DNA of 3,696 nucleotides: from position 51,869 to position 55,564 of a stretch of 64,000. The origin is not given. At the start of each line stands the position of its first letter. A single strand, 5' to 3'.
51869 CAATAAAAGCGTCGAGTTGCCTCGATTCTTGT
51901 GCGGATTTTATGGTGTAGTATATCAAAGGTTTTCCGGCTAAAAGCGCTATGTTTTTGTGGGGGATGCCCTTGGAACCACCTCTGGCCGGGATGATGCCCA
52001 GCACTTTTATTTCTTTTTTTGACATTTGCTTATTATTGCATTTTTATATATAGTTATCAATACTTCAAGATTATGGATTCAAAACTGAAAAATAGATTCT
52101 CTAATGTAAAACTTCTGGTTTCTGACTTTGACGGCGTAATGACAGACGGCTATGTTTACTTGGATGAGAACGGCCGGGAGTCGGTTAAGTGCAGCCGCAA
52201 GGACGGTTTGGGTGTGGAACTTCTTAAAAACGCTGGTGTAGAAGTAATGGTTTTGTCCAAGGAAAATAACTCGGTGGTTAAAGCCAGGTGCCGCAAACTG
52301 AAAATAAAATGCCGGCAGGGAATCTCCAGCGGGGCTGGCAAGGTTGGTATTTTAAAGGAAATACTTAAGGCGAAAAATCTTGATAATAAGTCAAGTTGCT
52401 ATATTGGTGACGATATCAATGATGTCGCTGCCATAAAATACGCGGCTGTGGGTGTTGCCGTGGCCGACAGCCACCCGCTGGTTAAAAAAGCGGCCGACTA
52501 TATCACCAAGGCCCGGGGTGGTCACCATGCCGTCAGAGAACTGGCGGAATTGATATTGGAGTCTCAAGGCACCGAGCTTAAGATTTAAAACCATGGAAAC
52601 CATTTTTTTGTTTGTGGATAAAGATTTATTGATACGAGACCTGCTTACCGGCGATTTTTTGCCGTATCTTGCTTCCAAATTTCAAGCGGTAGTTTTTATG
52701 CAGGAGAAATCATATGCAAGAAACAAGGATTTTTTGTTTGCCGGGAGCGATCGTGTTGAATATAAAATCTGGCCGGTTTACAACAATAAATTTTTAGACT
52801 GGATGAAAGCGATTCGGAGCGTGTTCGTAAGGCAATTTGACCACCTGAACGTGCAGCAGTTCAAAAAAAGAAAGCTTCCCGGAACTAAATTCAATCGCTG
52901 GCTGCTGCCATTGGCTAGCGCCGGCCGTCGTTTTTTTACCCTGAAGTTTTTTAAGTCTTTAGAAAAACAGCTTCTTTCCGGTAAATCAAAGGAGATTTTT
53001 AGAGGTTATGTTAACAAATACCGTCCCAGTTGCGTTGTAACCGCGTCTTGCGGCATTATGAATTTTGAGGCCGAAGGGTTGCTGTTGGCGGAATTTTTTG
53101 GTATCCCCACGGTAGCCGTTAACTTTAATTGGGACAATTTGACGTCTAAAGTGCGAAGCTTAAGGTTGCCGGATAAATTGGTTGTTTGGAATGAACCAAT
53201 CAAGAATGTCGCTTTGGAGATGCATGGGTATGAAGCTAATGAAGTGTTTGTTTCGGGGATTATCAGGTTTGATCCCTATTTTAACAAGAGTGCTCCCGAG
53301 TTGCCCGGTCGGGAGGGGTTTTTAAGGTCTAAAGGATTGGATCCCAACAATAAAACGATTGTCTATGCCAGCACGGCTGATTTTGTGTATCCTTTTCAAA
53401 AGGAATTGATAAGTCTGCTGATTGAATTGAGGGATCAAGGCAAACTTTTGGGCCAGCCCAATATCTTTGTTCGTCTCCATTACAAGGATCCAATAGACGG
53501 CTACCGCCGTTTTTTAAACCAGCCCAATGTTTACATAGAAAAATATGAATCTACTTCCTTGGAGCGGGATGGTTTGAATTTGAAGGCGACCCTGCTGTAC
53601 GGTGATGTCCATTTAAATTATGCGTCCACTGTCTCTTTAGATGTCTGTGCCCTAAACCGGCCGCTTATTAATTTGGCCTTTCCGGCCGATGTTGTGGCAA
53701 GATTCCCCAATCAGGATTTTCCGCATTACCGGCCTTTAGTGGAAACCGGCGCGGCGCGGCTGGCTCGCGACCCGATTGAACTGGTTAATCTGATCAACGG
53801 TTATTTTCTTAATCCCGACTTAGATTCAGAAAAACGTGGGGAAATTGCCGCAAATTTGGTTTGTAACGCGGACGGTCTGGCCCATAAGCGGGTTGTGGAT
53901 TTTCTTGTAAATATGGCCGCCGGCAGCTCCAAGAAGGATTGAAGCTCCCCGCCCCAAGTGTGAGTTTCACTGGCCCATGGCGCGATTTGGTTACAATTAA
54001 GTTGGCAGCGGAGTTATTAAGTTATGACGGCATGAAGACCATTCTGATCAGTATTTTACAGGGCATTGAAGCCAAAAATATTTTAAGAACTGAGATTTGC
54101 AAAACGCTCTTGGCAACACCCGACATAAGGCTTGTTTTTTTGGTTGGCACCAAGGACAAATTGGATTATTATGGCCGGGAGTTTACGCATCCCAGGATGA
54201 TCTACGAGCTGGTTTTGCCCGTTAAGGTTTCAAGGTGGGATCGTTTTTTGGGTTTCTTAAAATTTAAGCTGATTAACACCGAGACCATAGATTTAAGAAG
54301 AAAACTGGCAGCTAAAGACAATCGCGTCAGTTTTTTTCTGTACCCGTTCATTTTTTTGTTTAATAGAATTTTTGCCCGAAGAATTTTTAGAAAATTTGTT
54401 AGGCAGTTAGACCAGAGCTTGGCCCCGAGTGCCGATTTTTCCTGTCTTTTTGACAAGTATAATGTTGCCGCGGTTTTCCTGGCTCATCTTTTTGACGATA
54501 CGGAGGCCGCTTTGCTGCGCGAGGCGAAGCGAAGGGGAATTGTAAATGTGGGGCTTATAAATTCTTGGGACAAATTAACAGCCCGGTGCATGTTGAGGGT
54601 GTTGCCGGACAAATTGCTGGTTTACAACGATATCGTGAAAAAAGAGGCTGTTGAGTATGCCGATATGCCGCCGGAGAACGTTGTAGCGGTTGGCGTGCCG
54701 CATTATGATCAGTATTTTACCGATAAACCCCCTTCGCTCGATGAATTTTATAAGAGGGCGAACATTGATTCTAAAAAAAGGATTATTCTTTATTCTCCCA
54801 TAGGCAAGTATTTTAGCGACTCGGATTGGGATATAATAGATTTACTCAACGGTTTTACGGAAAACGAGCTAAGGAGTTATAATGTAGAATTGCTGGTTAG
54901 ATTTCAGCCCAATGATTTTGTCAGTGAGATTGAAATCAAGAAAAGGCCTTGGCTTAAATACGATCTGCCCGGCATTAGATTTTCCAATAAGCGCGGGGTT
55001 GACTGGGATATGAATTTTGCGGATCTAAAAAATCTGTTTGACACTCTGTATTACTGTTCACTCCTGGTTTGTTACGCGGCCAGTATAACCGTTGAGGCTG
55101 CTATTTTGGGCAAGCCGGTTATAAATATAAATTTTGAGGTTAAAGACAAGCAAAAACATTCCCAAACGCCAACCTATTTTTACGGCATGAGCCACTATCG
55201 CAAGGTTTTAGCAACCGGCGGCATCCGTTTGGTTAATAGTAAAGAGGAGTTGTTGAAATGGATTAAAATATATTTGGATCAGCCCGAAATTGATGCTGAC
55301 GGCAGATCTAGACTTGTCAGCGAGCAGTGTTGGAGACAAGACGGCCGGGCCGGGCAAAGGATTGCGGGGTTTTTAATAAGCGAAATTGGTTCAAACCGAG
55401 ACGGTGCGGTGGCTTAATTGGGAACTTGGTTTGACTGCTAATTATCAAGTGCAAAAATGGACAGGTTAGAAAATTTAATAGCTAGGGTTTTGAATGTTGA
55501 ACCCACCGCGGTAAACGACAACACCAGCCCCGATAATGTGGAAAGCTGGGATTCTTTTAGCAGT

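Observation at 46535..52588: NeuB-like synthase / KdsC-like phosphatase / NeuA-like CMP-transferase trio: a CMP-activated 2-keto-3-deoxy sugar acid (Kdn/nonulosonate-type) pathway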

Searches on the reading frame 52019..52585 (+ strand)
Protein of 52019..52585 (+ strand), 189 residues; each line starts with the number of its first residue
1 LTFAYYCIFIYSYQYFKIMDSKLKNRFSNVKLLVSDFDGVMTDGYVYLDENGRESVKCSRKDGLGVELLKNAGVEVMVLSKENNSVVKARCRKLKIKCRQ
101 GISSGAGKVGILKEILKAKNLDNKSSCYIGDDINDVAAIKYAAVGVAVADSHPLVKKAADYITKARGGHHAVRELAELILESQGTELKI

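Call 3: search_protein_families(library=pfam, proteins=[window:52019-52585:+], max_evalue=0.01)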
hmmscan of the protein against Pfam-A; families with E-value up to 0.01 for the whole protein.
window:52019-52585:+ (189 aa): 3 families
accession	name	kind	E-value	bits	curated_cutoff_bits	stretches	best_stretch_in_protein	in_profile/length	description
PF08282.18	Hydrolase_3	-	1.6e-11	44.9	20.9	1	102-165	182-245/255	haloacid dehalogenase-like hydrolase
PF00702.32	Hydrolase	-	1.9e-05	25.6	26.4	1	67-142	108-190/191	haloacid dehalogenase-like hydrolase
PF13419.12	HAD_2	-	0.0056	17.2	23.8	1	67-148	89-177/178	Haloacid dehalogenase-like hydrolase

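Call 5: search_protein_families(library=ncbifam, proteins=[window:52019-52585:+], max_evalue=0.01)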
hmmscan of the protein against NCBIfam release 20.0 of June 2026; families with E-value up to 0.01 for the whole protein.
window:52019-52585:+ (189 aa): 28 families (the best 25 are shown)
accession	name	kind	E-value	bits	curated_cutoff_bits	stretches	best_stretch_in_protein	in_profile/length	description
NF007019.0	PRK09484.1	equivalog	1.6e-40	138.7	208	1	16-184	11-177/187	3-deoxy-manno-octulosonate-8-phosphatase KdsC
TIGR02726.1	phenyl_P_delta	equivalog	1.4e-34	119.7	281.95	1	28-184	5-159/169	phenylphosphate carboxylase subunit delta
TIGR01670.1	KdsC-phosphatas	subfamily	7.5e-33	113.6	106.95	1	30-184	1-153/154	3-deoxy-D-manno-octulosonate 8-phosphate phosphatase, YrbI family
NF058599.1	KDN-9-PPhBT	equivalog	1.4e-28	100.1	180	1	30-181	2-151/152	3-deoxy-D-glycero-D-galacto-nonulopyranosonate 9-phosphatase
NF002245.0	PRK01158.1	equivalog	1.3e-11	44.3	198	1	111-178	161-228/233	phosphoglycolate phosphatase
TIGR00099.1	Cof-subfamily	subfamily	2.6e-10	40.3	137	1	105-165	186-246/256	Cof-type HAD-IIB family hydrolase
TIGR01662.1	HAD-SF-IIIA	subfamily_domain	3.4e-10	40.1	44.6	1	31-145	1-134/141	HAD-IIIA family hydrolase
TIGR01487.1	Pglycolate_arch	equivalog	1.1e-09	38.4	122.75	1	112-170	152-210/215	phosphoglycolate phosphatase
TIGR01511.1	ATPase-IB1_Cu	subfamily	1.1e-08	34.5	397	1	66-163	378-468/542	copper-translocating P-type ATPase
NF007806.0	PRK10513.1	equivalog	1.5e-08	34.3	273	1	112-165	201-254/270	sugar-phosphatase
TIGR01525.1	ATPase-IB_hvy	subfamily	3.5e-08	32.8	346.25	1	66-180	396-504/560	heavy metal translocating P-type ATPase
NF008262.1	PRK11033.1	equivalog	1.3e-07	30.5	1005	1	65-188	567-680/731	zinc/cadmium/mercury/lead-transporting ATPase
TIGR01494.1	ATPase_P-type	subfamily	6.4e-07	28.2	62.3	1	66-149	335-411/478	HAD-IC family P-type ATPase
TIGR01482.1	SPP-subfamily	subfamily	5.5e-06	26.1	107.15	1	101-177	147-219/225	sucrose-phosphate phosphatase subfamily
NF045966.1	YcsE_rel_Pase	equivalog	1.3e-05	24.8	220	1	104-167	188-251/265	YcsE-related riboflavin metabolism phosphatase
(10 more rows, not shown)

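Call 32: search_solved_structures(query=window:52070-52585:+, max_evalue=0.00001, show_alignments=3)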
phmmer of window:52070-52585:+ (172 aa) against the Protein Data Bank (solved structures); distinct sequences matched with E-value up to 0.00001: 23.
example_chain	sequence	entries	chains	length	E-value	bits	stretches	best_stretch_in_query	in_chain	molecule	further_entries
3n07_A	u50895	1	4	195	1.5e-27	99.7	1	11-166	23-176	3-deoxy-D-manno-octulosonate 8-phosphate phosphatase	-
3mmz_A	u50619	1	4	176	5.6e-27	97.9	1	13-163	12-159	putative HAD family hydrolase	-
2r8e_A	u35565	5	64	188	4.7e-26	94.9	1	9-167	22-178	3-deoxy-D-manno-octulosonate 8-phosphate phosphatase | YrbI from Escherichia coli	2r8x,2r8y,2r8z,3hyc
3i6b_A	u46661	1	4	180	4.9e-26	94.9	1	9-167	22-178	3-deoxy-D-manno-octulosonate 8-phosphate phosphatase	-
3n1u_A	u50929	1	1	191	1.2e-25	93.6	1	6-167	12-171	Hydrolase, HAD superfamily, subfamily III A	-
7t35_A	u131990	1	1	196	4.6e-25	91.7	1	8-167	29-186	3-deoxy-D-manno-octulosonate 8-phosphate phosphatase KdsC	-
3mn1_A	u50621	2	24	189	7.7e-25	91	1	3-168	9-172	probable yrbi family phosphatase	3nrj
1j8d_A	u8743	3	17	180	3e-24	89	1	8-168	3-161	deoxy-D-mannose-octulosonate 8-phosphate phosphatase | 3-deoxy-D-manno-octulosonate 8-phosphate phosphatase KdsC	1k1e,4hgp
3ij5_A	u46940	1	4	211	6.6e-24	87.9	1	8-166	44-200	3-deoxy-D-manno-octulosonate 8-phosphate phosphatase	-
2p9j_A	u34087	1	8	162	1.6e-22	83.5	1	6-162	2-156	Hypothetical protein AQ2171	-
4um5_A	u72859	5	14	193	1.9e-22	83.2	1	8-167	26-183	3-DEOXY-D-MANNO-OCTULOSONATE 8-PHOSPHATE PHOSPHATASE KDSC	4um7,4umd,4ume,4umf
3ewi_A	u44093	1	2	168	4e-21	78.9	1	7-162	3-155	N-acylneuraminate cytidylyltransferase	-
4nav_D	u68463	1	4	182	1.6e-19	73.7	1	6-168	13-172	HYPOTHETICAL PROTEIN XCC279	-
3e81_A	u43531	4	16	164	9.3e-19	71.2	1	12-163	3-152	Acylneuraminate cytidylyltransferase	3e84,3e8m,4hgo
4hgq_A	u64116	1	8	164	6.5e-18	68.5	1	12-163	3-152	Acylneuraminate cytidylyltransferase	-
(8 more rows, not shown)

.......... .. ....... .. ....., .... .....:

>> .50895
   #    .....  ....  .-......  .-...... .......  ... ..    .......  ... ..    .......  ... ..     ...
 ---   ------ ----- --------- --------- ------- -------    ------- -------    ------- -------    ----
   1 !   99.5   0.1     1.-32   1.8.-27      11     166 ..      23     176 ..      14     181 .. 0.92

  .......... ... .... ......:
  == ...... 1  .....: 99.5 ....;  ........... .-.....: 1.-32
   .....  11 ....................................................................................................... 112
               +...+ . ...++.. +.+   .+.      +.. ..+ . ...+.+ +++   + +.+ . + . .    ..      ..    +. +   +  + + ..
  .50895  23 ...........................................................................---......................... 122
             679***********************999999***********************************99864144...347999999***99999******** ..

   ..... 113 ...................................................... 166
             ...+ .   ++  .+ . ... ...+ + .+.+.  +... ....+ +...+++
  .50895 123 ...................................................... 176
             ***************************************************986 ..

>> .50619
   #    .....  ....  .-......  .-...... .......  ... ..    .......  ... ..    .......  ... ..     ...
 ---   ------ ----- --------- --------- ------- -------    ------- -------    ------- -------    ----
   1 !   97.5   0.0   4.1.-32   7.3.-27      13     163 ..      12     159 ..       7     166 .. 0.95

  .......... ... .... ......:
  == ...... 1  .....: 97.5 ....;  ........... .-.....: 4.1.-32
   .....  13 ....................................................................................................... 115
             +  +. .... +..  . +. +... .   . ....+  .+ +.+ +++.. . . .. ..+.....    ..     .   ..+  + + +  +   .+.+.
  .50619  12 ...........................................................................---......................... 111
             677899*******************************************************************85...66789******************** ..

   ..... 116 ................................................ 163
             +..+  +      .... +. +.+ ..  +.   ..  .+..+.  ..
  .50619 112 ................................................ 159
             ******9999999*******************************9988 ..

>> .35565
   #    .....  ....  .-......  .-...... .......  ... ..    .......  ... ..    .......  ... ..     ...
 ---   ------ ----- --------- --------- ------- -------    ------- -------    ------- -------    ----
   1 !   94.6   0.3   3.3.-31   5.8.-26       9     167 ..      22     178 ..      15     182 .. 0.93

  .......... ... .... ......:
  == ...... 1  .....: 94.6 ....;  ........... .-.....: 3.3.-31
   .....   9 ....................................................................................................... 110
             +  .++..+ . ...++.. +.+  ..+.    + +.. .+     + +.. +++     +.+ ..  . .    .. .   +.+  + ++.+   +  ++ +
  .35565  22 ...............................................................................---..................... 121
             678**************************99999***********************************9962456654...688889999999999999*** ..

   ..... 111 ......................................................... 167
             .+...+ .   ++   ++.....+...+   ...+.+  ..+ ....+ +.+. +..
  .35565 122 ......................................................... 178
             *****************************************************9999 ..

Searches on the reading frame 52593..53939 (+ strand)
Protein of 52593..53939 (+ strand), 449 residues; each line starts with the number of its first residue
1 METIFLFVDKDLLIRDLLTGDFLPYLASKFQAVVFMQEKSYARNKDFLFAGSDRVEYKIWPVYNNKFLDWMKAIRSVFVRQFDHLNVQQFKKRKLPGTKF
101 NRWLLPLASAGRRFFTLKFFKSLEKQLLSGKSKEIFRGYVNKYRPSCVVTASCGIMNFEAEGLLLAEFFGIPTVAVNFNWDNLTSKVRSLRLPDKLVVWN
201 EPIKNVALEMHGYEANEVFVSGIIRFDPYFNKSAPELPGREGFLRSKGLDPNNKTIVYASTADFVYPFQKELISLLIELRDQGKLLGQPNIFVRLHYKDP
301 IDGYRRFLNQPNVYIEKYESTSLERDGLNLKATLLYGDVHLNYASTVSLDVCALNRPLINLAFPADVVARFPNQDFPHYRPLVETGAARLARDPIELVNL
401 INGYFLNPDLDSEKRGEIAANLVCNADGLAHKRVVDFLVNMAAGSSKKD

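Call 3: search_protein_families(library=pfam, proteins=[window:52593-53939:+], max_evalue=0.01)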
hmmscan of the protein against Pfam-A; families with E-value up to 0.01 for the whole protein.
window:52593-53939:+ (449 aa): 1 family
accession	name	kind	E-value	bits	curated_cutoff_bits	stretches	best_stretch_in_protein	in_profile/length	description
PF04464.20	Glyphos_transf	-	4.9e-05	22.9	22.1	1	188-439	130-366/367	CDP-Glycerol:Poly(glycerophosphate) glycerophosphotransferase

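Call 5: search_protein_families(library=ncbifam, proteins=[window:52593-53939:+], max_evalue=0.01)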
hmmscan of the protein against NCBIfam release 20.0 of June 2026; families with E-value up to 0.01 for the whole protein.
window:52593-53939:+ (449 aa): 1 family
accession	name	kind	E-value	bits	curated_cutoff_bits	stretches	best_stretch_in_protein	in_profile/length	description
NF046086.1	BFO_1060_trans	domain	1.1e-15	57.7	200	1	137-262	40-171/365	BFO_1060 family glycosyltransferase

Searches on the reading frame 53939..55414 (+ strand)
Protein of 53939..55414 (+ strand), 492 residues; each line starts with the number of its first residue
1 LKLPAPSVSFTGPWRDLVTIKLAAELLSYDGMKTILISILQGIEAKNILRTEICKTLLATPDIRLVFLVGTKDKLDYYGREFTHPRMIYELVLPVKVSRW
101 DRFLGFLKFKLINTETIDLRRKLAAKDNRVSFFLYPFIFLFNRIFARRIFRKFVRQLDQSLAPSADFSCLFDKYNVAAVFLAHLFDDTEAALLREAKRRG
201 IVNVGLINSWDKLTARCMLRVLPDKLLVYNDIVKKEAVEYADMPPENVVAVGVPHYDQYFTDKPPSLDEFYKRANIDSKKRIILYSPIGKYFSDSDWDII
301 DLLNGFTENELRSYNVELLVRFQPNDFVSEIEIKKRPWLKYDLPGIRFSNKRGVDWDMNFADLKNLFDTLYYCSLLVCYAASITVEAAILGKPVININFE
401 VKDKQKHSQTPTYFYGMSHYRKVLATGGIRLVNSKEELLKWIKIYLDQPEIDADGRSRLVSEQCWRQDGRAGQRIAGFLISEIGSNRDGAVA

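Call 3: search_protein_families(library=pfam, proteins=[window:53939-55414:+], max_evalue=0.01)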
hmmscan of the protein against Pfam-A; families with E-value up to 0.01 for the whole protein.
window:53939-55414:+ (492 aa): 1 family
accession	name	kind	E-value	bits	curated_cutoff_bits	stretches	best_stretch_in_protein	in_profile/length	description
PF04464.20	Glyphos_transf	-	2.4e-07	30.5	22.1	1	226-287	138-199/367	CDP-Glycerol:Poly(glycerophosphate) glycerophosphotransferase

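Call 5: search_protein_families(library=ncbifam, proteins=[window:53939-55414:+], max_evalue=0.01)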
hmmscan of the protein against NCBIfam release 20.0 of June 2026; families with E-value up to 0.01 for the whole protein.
window:53939-55414:+ (492 aa): 2 families
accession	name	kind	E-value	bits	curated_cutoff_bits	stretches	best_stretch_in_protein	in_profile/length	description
NF046086.1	BFO_1060_trans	domain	6e-10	38.8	200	2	222-286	104-168/365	BFO_1060 family glycosyltransferase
NF010135.0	PRK13609.1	equivalog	0.0018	17.3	500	0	224-284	149-206/388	diglucosyl diacylglycerol synthase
